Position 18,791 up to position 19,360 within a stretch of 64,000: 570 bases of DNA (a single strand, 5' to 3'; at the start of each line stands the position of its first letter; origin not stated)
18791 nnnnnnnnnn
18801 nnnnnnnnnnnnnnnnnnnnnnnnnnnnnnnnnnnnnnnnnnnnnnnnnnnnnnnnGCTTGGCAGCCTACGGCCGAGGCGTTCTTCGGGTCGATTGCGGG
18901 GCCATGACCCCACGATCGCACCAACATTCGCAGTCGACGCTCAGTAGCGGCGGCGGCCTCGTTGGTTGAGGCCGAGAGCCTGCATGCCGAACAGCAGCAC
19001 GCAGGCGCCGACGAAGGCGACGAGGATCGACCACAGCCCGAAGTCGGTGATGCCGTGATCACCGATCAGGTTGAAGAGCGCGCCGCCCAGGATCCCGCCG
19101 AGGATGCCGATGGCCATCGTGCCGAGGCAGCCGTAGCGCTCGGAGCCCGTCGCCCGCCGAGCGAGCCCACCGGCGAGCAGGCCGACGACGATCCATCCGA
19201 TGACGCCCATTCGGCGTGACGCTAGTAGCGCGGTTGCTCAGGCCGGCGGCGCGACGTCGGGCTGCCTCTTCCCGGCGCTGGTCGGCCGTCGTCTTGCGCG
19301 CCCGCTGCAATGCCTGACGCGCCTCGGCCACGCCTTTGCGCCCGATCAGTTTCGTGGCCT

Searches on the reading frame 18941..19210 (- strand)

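Call 39: search_protein_families(library=pfam, proteins=[window:18941-19210:-], max_evalue=0.001)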
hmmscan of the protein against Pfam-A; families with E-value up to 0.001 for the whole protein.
window:18941-19210:- (89 aa): 1 family
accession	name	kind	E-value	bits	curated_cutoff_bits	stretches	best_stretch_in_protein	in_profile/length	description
PF04226.18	Transgly_assoc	-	5.4e-08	33.4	25.3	1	33-77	2-45/49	Transglycosylase associated protein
